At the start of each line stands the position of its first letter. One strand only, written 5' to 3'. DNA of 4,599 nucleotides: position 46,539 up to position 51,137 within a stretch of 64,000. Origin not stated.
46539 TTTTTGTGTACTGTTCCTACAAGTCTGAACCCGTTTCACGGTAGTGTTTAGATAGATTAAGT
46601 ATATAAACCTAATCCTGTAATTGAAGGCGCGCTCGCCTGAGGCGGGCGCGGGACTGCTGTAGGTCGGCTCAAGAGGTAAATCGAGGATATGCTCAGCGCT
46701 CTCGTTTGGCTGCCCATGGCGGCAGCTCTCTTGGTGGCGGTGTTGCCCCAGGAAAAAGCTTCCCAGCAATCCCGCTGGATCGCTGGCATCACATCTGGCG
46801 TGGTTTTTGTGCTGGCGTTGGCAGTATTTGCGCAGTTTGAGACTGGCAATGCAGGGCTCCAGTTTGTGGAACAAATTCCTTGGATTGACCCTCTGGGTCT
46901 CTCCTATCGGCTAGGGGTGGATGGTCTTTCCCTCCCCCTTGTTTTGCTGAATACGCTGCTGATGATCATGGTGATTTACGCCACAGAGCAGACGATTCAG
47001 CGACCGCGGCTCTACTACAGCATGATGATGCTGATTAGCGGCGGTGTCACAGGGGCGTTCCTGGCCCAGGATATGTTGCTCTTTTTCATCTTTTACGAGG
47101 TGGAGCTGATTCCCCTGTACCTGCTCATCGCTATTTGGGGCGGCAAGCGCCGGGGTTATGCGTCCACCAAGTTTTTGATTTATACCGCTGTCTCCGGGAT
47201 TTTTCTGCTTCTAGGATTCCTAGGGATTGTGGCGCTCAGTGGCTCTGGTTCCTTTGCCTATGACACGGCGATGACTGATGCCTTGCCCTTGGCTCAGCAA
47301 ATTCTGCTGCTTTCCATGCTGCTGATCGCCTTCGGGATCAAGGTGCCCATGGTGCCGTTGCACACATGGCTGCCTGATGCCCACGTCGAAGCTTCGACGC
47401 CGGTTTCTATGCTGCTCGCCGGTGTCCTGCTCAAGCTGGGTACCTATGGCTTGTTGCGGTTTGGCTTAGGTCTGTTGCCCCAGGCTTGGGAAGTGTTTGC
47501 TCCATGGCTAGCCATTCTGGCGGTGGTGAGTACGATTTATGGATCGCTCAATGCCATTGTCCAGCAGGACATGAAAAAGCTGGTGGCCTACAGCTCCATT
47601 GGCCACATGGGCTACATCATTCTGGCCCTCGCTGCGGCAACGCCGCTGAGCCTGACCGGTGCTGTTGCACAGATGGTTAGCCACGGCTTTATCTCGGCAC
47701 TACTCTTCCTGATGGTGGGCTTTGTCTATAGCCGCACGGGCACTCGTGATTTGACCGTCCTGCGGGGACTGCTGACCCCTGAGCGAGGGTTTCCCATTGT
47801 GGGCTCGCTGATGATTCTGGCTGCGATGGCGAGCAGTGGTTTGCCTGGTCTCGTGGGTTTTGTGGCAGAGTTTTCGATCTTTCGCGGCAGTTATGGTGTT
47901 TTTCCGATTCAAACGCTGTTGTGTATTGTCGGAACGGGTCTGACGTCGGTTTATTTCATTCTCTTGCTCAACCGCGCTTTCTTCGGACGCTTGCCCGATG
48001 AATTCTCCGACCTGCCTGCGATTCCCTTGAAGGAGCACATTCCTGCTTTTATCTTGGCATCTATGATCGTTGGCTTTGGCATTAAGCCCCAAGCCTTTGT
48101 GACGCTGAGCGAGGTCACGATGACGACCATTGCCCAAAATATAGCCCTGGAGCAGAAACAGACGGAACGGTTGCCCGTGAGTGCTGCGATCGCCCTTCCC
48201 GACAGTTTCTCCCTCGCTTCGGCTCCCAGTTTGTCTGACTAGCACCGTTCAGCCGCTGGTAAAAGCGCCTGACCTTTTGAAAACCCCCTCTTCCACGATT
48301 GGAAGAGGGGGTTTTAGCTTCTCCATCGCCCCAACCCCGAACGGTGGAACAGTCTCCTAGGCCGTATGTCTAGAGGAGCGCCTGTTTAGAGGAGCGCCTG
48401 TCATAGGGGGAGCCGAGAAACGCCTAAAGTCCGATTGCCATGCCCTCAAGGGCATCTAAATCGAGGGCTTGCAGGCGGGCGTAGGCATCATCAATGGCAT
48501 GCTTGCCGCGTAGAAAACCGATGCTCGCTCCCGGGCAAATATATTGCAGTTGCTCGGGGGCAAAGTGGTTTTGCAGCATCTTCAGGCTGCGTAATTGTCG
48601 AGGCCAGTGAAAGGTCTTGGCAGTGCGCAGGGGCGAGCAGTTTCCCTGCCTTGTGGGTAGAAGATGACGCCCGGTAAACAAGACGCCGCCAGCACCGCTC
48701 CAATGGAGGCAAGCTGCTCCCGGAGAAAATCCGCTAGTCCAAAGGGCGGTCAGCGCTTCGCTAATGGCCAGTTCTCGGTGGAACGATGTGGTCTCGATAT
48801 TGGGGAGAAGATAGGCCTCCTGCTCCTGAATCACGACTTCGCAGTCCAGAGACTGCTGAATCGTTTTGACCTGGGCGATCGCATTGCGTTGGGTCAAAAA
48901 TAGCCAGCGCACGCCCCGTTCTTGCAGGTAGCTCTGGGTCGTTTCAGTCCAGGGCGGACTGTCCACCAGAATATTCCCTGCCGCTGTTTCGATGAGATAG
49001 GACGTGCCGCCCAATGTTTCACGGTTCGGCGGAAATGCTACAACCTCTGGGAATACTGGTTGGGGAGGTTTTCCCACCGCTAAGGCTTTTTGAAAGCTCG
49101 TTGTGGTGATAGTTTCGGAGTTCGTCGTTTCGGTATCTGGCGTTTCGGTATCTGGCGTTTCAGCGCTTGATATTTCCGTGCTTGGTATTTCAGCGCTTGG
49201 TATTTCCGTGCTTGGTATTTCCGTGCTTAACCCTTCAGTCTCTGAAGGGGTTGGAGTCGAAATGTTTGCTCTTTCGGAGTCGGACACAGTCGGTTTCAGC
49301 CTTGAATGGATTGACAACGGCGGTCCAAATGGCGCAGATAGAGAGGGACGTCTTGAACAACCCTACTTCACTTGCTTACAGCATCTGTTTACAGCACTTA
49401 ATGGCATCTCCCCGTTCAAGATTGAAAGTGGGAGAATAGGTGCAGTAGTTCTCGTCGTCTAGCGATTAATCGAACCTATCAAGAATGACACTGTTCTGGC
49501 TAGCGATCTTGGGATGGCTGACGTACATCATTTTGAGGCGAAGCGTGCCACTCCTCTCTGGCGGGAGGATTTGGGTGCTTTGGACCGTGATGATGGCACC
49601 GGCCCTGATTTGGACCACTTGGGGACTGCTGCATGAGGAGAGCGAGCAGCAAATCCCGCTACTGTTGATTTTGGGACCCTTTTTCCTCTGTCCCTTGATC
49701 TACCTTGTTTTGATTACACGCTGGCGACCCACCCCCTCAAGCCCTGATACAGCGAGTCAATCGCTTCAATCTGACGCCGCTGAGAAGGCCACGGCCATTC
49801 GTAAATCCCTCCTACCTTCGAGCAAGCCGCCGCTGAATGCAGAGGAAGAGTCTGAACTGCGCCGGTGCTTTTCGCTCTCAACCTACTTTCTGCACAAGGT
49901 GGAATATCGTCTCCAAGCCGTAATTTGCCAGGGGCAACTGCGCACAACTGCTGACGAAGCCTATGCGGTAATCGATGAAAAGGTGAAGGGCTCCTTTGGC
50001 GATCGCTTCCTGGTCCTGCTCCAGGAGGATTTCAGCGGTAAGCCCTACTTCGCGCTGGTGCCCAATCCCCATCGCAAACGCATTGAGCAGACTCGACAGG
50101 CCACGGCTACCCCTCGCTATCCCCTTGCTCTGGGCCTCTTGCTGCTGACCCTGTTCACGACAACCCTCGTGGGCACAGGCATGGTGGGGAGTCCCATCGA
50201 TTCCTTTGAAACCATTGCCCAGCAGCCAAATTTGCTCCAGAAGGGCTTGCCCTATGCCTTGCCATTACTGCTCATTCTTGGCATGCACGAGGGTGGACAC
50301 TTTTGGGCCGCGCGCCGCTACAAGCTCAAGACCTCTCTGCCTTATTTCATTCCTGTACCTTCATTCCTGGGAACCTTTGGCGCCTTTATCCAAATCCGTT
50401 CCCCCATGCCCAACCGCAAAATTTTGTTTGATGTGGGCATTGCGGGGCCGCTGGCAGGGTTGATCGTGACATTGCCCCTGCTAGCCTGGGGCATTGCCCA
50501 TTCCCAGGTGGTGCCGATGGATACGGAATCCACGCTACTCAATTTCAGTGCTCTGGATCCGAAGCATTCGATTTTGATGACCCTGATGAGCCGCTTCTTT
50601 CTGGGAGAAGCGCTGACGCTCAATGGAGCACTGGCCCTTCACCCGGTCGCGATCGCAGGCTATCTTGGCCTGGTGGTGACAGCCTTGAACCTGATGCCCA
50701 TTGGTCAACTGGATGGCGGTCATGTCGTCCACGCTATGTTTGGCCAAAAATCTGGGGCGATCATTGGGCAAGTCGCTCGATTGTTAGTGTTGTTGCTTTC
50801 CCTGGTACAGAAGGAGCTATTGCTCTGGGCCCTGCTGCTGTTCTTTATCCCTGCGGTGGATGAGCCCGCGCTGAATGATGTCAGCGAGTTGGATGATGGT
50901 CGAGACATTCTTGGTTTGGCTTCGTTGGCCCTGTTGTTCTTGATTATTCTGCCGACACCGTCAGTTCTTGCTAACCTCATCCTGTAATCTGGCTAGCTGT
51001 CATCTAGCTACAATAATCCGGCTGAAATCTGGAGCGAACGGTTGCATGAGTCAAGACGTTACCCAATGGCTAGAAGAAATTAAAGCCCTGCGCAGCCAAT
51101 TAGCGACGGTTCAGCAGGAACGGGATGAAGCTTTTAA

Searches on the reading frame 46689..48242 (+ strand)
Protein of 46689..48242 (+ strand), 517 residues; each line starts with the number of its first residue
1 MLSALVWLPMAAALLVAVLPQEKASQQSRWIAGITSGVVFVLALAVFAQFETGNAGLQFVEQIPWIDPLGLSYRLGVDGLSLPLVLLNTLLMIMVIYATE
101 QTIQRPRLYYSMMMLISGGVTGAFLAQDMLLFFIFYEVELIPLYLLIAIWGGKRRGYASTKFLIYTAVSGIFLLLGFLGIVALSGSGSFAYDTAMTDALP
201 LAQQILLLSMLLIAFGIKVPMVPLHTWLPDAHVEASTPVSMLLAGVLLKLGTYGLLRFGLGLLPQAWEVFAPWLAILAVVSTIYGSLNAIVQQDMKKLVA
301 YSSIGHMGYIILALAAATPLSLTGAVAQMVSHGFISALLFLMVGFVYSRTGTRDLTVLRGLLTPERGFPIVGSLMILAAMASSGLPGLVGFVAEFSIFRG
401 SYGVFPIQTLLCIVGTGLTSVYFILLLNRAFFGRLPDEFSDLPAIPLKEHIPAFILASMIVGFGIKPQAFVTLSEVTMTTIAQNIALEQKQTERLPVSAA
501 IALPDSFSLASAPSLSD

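Call 66: search_protein_families(library=pfam, proteins=[window:46689-48242:+], max_evalue=0.00001)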
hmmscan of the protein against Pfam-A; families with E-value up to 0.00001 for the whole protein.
window:46689-48242:+ (517 aa): 1 family
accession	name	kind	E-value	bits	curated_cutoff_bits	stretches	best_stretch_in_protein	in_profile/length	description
PF00361.26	Proton_antipo_M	-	8.7e-73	245.5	21.5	1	126-419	1-294/294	NADH:quinone oxidoreductase/Mrp antiporter, TM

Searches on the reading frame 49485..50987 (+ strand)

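Call 66: search_protein_families(library=pfam, proteins=[window:49485-50987:+], max_evalue=0.00001)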
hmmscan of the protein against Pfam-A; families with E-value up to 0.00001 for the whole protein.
window:49485-50987:+ (500 aa): 1 family
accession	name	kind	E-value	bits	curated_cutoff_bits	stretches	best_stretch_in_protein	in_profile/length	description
PF02163.28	Peptidase_M50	-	1.2e-19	71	27.2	1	258-432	3-207/221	Peptidase family M50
